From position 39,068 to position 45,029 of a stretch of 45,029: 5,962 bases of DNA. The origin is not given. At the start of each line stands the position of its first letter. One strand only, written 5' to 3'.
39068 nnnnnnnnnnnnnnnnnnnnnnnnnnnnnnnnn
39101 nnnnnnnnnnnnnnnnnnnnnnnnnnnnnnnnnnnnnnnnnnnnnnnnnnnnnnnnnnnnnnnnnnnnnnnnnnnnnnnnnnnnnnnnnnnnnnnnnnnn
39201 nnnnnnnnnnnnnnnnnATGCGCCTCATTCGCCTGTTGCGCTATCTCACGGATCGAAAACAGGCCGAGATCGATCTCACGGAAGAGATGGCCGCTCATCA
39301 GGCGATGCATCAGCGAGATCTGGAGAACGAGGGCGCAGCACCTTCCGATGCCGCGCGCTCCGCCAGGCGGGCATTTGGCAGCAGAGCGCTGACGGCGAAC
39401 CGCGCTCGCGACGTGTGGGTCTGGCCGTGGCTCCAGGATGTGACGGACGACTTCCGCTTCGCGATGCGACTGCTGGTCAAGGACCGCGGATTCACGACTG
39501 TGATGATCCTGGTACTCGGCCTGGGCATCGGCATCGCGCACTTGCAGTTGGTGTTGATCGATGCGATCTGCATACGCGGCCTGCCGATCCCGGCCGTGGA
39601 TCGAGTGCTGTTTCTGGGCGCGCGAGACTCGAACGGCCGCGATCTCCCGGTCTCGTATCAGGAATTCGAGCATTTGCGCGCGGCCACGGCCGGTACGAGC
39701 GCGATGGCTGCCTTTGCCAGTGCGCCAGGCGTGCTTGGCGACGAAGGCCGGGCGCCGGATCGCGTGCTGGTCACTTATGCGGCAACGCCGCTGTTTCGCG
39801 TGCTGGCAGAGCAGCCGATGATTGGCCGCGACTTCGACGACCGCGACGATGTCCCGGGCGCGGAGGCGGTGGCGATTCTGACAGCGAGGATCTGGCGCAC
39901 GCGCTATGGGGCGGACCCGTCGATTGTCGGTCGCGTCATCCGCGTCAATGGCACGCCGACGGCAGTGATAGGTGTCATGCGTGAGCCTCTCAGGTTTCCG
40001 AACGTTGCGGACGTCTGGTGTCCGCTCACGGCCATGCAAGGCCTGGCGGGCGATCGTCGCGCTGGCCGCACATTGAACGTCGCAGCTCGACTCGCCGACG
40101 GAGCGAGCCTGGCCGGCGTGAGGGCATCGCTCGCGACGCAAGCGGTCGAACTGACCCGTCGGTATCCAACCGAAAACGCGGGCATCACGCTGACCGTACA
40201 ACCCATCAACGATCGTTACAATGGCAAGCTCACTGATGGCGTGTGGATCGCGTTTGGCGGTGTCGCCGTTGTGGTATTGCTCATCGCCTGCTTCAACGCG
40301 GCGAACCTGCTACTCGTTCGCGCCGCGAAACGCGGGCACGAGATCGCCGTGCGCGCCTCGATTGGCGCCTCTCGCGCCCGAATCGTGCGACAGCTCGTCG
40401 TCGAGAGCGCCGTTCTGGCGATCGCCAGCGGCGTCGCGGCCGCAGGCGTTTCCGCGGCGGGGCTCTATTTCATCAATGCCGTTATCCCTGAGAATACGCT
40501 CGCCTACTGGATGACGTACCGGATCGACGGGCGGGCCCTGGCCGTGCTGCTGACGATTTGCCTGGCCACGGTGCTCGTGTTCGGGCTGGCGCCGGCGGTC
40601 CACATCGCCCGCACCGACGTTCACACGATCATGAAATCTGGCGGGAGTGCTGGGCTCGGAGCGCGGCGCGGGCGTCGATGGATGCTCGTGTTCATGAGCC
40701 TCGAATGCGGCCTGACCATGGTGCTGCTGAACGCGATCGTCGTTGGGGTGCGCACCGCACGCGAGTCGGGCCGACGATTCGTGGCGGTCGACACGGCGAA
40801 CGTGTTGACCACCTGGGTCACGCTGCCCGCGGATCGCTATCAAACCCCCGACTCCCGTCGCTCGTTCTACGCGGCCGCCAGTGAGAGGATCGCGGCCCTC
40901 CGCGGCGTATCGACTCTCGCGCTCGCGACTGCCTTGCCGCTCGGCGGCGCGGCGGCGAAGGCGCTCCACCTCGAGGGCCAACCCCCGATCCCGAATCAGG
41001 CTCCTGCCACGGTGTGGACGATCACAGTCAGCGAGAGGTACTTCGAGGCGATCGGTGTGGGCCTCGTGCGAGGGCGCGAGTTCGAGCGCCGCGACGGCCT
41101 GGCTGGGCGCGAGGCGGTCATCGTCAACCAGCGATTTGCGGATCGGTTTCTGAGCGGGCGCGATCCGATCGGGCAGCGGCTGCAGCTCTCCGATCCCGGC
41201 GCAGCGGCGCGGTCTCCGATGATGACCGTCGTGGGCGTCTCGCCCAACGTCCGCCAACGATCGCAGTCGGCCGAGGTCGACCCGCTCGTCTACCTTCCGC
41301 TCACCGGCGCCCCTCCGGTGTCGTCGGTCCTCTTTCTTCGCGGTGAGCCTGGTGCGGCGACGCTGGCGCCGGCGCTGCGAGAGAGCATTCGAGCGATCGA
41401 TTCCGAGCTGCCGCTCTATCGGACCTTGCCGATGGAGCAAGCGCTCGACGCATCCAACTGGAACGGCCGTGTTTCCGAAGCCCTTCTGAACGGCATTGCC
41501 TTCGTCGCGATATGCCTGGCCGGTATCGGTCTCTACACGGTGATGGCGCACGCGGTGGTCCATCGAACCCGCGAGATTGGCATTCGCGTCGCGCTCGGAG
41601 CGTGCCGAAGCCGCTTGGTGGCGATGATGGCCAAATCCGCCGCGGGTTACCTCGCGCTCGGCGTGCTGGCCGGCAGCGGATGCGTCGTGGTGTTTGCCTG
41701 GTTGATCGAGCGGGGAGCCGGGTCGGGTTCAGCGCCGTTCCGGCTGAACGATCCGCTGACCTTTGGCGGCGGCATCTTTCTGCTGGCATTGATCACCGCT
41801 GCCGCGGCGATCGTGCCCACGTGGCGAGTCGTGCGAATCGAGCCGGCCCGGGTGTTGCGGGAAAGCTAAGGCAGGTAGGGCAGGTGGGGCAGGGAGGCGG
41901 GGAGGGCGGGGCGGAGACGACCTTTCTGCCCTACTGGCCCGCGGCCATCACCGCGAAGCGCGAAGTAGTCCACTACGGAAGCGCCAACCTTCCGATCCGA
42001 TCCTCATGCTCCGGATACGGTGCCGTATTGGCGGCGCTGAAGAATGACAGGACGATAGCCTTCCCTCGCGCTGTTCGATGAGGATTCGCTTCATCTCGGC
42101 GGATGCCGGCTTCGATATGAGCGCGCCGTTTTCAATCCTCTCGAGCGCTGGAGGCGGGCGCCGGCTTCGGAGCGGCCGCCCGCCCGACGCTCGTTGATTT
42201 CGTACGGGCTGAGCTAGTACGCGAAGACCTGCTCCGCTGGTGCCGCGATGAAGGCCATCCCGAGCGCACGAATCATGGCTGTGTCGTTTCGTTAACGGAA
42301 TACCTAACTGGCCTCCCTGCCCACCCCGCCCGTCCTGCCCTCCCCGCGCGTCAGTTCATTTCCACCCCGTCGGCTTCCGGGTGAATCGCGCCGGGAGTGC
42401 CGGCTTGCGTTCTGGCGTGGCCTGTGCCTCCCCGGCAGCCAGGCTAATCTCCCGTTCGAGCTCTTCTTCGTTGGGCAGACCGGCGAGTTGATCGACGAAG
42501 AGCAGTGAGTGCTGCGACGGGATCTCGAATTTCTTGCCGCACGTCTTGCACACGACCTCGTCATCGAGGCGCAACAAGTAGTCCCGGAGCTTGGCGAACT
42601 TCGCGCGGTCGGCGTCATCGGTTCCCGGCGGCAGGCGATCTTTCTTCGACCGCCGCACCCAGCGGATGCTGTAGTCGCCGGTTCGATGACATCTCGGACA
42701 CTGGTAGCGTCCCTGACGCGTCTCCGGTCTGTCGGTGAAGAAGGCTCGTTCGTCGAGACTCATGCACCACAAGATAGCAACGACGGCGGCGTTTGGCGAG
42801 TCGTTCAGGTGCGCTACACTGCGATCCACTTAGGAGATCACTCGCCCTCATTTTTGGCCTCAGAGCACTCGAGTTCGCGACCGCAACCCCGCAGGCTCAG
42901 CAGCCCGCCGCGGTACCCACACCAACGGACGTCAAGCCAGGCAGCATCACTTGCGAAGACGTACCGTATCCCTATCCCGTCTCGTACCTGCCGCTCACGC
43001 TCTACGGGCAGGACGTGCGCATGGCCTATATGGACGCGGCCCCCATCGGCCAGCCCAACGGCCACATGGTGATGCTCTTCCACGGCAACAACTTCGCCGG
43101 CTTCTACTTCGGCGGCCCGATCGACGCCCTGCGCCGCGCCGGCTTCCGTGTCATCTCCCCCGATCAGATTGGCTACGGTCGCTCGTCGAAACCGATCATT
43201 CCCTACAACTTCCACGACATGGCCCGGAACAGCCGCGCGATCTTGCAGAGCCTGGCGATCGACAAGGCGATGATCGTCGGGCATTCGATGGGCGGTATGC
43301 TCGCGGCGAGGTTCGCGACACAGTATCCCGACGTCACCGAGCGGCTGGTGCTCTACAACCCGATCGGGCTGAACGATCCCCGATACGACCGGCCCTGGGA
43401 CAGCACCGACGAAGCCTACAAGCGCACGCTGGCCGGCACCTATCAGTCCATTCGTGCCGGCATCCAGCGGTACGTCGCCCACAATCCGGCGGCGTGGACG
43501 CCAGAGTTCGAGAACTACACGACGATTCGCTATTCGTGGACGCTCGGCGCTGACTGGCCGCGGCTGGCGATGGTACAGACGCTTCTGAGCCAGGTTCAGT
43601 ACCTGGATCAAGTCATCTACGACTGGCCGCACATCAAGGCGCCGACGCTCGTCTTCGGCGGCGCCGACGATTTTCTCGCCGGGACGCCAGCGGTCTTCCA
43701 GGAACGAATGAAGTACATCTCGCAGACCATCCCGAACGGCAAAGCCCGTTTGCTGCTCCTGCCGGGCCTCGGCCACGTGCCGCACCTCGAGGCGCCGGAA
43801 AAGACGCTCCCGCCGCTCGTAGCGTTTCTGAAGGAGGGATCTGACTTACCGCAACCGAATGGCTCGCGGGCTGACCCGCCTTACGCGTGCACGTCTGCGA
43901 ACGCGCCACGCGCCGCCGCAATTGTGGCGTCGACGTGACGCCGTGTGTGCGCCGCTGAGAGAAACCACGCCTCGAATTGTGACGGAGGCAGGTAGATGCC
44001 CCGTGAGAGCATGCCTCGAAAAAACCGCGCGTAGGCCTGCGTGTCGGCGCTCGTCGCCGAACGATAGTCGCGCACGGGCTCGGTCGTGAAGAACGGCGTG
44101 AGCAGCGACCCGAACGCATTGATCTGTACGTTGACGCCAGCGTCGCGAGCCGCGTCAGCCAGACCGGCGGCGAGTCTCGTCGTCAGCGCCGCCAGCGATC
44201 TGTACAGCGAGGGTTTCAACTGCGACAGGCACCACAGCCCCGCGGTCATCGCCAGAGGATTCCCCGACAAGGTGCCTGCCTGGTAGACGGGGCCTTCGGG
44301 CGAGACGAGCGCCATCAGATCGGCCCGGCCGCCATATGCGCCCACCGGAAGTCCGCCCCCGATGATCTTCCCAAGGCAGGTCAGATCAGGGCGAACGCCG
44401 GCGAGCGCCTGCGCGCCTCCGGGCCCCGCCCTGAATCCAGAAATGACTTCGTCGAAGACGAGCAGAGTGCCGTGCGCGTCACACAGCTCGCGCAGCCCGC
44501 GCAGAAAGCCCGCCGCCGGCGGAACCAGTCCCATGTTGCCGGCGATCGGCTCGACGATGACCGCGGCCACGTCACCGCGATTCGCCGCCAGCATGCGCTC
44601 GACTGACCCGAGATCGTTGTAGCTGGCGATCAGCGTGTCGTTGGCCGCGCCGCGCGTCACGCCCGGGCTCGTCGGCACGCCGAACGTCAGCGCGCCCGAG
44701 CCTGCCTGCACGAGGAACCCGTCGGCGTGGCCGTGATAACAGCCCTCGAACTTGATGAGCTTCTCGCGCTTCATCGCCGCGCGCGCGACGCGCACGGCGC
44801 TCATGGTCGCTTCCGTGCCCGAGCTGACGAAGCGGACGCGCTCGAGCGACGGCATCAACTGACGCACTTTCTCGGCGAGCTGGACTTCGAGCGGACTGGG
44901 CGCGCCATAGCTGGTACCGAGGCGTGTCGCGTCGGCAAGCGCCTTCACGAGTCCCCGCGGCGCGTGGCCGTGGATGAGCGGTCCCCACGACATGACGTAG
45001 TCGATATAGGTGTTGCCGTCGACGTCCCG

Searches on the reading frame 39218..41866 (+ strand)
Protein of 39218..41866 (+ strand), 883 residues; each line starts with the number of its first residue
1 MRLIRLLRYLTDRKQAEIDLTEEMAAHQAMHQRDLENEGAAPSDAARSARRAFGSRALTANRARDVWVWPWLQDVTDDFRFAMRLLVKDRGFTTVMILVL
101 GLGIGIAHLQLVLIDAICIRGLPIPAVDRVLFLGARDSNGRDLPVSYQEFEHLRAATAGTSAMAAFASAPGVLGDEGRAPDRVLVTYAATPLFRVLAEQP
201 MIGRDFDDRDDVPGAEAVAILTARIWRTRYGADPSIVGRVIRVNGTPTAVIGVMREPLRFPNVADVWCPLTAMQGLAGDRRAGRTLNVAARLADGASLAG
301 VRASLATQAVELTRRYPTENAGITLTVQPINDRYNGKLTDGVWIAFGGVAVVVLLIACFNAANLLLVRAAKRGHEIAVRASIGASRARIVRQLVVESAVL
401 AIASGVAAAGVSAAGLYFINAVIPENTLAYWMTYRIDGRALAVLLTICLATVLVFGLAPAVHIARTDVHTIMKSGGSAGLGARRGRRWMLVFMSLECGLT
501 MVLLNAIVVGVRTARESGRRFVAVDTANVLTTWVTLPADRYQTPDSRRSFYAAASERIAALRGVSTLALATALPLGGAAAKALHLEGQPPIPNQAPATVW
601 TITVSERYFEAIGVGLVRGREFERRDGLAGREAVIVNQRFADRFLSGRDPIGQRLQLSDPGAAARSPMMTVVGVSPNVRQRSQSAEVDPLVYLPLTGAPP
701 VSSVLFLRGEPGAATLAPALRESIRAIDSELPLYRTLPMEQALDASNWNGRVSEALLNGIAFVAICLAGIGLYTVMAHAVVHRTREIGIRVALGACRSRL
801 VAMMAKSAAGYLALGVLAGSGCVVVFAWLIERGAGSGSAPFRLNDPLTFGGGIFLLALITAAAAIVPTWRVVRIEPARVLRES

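Call 74: search_protein_families(library=pfam, proteins=[window:39218-41866:+], max_evalue=0.0001)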
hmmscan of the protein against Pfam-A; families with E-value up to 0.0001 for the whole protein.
window:39218-41866:+ (883 aa): 2 families
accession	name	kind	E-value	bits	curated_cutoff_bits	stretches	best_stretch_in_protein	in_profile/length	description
PF12704.14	MacB_PCD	-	5.3e-26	92.6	27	2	124-306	33-205/207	MacB-like periplasmic core domain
PF02687.27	FtsX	-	4.3e-25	88.5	25.5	2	760-876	3-120/120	FtsX-like permease C-terminal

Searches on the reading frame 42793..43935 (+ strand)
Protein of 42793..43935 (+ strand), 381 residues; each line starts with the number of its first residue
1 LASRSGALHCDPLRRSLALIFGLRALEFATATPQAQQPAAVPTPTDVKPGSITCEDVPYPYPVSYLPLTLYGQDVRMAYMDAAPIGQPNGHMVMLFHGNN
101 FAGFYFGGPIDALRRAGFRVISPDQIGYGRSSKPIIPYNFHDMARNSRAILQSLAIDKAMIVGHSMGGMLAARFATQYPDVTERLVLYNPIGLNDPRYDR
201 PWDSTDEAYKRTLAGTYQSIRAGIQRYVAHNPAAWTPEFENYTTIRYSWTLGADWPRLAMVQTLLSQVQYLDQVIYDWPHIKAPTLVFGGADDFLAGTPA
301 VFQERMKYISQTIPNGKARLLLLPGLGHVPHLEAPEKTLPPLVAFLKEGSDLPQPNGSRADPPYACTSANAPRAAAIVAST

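Call 74: search_protein_families(library=pfam, proteins=[window:42793-43935:+], max_evalue=0.0001)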
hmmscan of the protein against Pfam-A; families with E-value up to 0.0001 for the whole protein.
window:42793-43935:+ (381 aa): 3 families
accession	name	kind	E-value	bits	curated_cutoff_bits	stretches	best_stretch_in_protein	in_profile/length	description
PF00561.26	Abhydrolase_1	-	3.7e-24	86.2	25.8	1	93-335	3-245/245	alpha/beta hydrolase fold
PF12697.13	Abhydrolase_6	-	3.9e-23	83.7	26.3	1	95-337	3-213/217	Alpha/beta hydrolase family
PF12146.15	Hydrolase_4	-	3e-18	66.4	27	1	91-333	5-237/239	Serine aminopeptidase, S33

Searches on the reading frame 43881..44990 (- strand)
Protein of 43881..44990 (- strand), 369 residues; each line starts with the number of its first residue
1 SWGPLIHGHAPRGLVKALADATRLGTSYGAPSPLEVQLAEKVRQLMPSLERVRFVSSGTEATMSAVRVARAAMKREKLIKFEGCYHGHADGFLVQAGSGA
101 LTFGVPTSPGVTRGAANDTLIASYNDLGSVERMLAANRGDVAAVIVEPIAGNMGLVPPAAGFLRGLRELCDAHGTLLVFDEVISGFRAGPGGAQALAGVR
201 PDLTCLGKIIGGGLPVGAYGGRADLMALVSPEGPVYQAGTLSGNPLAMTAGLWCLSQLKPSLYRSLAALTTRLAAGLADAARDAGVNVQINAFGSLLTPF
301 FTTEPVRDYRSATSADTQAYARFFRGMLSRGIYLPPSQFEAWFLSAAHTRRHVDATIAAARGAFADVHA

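Call 74: search_protein_families(library=pfam, proteins=[window:43881-44990:-], max_evalue=0.0001)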
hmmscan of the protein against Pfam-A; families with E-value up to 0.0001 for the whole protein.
window:43881-44990:- (369 aa): 1 family
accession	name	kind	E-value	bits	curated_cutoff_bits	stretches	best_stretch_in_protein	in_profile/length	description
PF00202.27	Aminotran_3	-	3.8e-58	197.6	30.5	1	1-299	35-348/403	Aminotransferase class-III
